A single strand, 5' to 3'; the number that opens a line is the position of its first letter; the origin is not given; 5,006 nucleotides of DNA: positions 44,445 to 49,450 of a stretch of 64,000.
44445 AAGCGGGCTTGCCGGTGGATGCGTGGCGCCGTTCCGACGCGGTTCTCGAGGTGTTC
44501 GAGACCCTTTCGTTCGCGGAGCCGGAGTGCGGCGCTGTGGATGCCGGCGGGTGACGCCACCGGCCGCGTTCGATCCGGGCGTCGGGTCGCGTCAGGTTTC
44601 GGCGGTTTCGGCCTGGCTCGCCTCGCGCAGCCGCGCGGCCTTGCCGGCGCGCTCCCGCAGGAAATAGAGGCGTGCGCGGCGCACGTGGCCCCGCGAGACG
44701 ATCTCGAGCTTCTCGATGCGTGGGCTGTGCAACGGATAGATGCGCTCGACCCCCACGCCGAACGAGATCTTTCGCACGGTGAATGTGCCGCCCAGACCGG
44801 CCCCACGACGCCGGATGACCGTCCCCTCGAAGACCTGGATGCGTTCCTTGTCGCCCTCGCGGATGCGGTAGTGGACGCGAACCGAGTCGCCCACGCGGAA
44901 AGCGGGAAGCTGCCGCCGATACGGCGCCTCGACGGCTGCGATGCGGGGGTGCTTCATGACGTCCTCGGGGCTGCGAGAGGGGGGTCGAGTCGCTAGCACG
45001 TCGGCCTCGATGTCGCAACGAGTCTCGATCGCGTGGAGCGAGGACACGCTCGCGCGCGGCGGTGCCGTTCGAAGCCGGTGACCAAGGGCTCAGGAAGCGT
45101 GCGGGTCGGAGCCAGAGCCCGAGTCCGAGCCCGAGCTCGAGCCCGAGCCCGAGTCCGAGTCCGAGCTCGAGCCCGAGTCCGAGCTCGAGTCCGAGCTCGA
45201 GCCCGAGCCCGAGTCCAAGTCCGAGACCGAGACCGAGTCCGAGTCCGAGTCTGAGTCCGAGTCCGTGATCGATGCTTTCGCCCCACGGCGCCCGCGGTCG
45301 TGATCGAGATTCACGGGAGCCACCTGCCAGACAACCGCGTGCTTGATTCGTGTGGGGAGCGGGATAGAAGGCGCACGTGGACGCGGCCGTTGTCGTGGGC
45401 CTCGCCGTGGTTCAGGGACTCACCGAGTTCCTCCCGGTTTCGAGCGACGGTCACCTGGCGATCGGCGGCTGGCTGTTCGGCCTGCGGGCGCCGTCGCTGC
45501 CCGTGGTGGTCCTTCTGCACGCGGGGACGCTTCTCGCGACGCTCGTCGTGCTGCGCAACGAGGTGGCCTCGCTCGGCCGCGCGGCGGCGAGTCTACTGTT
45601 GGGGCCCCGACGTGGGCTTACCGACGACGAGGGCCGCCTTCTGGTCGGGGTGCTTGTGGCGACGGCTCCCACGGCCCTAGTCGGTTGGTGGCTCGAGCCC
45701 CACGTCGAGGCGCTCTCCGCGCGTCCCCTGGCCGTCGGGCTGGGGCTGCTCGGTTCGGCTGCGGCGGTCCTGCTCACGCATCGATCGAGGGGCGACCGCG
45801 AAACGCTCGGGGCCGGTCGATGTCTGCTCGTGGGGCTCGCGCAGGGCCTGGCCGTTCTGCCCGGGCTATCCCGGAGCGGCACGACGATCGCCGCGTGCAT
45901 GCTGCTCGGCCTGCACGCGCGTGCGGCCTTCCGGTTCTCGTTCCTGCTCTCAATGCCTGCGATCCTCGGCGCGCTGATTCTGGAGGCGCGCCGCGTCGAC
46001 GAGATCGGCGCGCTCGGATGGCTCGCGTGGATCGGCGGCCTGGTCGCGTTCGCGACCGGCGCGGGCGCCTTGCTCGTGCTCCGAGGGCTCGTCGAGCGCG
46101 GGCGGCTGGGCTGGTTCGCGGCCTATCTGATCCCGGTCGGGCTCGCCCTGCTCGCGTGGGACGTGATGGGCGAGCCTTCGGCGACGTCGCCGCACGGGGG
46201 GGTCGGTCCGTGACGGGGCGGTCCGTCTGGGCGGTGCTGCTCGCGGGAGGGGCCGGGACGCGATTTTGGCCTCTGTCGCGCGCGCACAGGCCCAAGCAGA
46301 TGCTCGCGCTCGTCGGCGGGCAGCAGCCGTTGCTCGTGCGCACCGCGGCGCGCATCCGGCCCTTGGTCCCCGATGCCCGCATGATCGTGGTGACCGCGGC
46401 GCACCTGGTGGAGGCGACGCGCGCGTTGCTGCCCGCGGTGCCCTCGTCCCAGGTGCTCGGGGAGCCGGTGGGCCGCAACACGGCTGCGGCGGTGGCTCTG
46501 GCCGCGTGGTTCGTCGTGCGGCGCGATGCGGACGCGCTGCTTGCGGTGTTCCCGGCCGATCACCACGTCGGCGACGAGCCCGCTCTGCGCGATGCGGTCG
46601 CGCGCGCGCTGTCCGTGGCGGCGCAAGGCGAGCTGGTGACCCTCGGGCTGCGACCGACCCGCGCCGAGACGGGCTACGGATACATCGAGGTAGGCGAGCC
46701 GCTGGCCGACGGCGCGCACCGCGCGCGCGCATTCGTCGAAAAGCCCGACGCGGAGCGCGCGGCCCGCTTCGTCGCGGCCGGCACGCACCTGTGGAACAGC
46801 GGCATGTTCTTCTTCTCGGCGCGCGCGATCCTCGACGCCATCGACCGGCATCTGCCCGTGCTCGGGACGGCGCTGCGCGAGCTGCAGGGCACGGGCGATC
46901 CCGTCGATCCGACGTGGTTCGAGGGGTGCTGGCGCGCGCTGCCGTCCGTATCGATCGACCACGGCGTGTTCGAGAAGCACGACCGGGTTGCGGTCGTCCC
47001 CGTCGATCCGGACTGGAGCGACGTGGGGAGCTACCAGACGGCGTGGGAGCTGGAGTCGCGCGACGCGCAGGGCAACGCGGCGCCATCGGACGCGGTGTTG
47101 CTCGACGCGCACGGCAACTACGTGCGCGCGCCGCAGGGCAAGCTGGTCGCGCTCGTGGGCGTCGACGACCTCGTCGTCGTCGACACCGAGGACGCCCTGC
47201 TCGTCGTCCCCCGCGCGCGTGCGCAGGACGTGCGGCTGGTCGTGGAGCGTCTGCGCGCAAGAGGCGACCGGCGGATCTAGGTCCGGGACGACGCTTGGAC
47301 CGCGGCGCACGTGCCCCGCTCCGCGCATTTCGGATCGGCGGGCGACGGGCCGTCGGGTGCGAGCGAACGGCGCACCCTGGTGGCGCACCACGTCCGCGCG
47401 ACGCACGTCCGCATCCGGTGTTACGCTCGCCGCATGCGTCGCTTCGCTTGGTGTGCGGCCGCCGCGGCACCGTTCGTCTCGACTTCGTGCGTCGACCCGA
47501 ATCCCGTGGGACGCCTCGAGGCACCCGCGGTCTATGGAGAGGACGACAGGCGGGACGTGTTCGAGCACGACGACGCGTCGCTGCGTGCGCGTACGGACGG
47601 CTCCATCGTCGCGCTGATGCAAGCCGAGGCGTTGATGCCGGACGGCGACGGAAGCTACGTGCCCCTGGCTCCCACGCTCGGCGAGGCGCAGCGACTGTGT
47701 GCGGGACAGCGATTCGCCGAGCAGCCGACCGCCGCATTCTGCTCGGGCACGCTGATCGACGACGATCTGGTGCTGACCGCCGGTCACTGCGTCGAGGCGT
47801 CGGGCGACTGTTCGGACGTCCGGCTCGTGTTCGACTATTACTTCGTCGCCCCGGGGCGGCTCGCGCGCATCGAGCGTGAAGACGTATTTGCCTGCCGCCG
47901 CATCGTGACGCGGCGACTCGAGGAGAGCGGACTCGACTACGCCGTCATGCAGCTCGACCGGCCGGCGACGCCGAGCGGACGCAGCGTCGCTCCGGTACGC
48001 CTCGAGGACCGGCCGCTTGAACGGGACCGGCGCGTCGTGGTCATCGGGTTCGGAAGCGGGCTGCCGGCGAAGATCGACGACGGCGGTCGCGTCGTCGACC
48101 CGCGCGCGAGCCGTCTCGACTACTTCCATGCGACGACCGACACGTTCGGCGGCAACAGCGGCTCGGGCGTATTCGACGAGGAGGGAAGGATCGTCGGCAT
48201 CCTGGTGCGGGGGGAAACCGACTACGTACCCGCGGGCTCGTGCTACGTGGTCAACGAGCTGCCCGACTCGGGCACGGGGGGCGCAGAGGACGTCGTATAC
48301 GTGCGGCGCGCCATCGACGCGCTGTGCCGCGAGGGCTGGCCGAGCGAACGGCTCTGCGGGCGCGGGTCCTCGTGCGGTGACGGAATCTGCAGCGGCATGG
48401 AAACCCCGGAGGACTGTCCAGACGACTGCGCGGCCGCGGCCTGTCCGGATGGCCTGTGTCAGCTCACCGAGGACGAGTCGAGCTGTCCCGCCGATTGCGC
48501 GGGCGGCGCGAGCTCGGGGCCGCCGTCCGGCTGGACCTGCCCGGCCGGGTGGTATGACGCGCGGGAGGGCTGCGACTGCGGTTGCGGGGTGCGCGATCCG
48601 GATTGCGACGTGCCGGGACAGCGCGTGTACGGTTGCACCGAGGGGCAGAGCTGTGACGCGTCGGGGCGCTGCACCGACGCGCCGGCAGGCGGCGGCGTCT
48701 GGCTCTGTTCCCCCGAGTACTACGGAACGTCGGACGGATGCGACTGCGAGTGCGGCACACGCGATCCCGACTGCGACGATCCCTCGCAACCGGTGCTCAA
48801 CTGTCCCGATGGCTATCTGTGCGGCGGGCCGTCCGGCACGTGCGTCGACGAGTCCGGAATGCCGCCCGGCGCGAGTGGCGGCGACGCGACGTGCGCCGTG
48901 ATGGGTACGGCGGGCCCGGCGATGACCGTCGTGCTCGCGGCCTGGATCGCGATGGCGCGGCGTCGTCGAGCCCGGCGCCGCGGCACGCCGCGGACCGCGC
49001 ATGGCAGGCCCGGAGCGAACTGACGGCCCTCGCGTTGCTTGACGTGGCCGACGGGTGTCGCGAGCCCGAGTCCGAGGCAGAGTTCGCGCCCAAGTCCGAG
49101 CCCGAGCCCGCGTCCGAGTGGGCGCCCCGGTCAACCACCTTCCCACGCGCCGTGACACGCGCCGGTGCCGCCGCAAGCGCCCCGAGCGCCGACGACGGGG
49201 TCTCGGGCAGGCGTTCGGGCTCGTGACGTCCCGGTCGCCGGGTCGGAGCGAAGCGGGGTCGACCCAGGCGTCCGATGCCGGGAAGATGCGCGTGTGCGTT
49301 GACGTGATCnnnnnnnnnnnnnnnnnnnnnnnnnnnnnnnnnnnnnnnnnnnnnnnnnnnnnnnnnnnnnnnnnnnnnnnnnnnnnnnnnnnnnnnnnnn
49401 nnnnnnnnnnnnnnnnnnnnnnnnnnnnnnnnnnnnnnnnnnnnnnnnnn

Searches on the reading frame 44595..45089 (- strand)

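Call 9: search_protein_families(library=pfam, proteins=[window:44595-45089:-])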
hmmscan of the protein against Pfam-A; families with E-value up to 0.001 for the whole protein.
window:44595-45089:- (165 aa): 1 family
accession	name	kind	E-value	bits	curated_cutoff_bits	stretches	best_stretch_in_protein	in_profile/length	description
PF01245.26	Ribosomal_L19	-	2.8e-45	153.3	22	1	53-156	6-110/111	Ribosomal protein L19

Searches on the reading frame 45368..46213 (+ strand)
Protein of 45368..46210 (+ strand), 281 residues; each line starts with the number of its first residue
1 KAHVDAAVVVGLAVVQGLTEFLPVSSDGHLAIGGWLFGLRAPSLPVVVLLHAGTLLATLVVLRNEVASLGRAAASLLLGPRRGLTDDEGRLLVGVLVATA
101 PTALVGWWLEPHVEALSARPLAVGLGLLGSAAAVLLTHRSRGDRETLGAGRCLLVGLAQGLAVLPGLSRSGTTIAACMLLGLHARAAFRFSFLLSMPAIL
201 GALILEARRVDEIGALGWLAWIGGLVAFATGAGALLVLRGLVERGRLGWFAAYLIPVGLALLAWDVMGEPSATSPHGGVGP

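Call 9: search_protein_families(library=pfam, proteins=[window:45368-46210:+])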
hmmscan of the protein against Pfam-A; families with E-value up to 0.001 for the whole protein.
window:45368-46210:+ (281 aa): 1 family
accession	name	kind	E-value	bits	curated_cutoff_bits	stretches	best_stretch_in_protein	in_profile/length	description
PF02673.24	BacA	-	1.6e-58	198.8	33.4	1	11-259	3-256/257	Bacitracin resistance protein BacA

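Call 25: find_encoding_contigs(protein=window:45377-46213:+, flank=10000, max_places=6)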
Protein window:45377-46213:+ (278 aa): 2 contigs read that carry it; 2 places shown.
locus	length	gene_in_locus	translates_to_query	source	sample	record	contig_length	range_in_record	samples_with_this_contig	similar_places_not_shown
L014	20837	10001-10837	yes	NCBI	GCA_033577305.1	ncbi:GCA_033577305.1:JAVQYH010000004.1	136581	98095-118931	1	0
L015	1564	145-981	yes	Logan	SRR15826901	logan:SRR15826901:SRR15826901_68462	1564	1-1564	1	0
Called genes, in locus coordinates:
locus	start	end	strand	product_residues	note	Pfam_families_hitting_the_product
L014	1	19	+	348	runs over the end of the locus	PF10503:Esterase_PHB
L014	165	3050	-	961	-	PF13191:AAA_16, PF13401:AAA_22, PF13374:TPR_10 (faint), PF07719:TPR_2 (faint), PF17874:TPR_MalT, PF00515:TPR_1 (faint), PF13181:TPR_8 (faint), PF13424:TPR_12, +1 more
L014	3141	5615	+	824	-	-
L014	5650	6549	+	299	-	PF00459:Inositol_P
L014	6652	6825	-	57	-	-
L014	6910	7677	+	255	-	PF00142:Fer4_NifH (weak), PF01656:CbiA, PF02374:ArsA_ATPase (faint), PF06564:CBP_BcsQ, PF09140:MipZ (weak), PF10609:ParA, PF13614:AAA_31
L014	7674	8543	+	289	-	PF02195:ParB_N, PF17762:HTH_ParB, PF23552:ParB_C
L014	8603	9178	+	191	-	PF01871:AMMECR1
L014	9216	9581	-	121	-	PF01245:Ribosomal_L19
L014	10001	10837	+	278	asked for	PF02673:BacA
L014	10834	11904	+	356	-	PF00483:NTP_transferase, PF12804:NTP_transf_3 (weak), PF22640:ManC_GMP_beta-helix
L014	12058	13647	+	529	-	PF00089:Trypsin, PF10459:Peptidase_S46 (faint), PF13365:Trypsin_2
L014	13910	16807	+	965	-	PF00326:Peptidase_S9 (weak), PF06904:Extensin-like_C (weak)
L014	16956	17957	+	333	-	PF10370:Rv2993c-like_N, PF01557:FAA_hydrolase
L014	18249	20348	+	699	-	PF01839:FG-GAP (faint), PF21348:RGL11_C (faint), PF13517:FG-GAP_3 (weak)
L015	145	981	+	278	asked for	PF02673:BacA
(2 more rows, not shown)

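Call 29: find_homologous_proteins(query=window:45377-46210:+, max_evalue=1e-40)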
Query window:45377-46210:+ (278 aa): 418 proteins with E <= 1e-40 among 8000 candidates; the best 120 are listed.
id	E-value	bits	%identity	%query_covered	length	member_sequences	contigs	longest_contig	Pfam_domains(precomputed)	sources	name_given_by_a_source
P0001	3.9e-165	566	100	100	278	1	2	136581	PF02673.25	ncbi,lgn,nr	ncbi:MAG: undecaprenyl-diphosphate phosphatase [Myxococcota bacterium]|nr:undecaprenyl-diphosphate p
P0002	1.1e-73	266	56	92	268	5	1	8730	PF02673.25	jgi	jgi:undecaprenyl-diphosphatase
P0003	2.6e-71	259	55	92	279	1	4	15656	PF02673.25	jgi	jgi:undecaprenyl-diphosphatase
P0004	2.1e-69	252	57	95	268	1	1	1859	PF02673.25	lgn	-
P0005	1.4e-68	250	54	92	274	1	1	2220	PF02673.25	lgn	-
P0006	9.6e-68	247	55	94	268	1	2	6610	PF02673.25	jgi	jgi:undecaprenyl-diphosphatase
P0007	5.0e-67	245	52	95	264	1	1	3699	PF02673.25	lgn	-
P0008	5.5e-67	244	53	93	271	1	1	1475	PF02673.25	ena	-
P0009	7.2e-67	244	54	94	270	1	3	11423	PF02673.25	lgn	-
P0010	9.4e-67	244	55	94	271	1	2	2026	PF02673.25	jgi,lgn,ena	jgi:undecaprenyl-diphosphatase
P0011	1.1e-66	243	52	96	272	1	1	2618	PF02673.25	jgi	jgi:undecaprenyl-diphosphatase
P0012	1.3e-66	243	54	95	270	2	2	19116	PF02673.25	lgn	-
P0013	1.4e-66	243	52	93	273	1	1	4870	PF02673.25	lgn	-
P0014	1.4e-66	243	53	95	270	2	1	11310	PF02673.25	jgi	jgi:undecaprenyl-diphosphatase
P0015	4.1e-66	242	55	94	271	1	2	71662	PF02673.25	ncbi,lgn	-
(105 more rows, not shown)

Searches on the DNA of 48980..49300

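Call 62: search_rna_families(source=window, start=48980, end=49300, threshold=evalue, max_evalue=1)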
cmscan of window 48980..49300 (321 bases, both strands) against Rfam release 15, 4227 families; matches with E-value up to 1: 0.
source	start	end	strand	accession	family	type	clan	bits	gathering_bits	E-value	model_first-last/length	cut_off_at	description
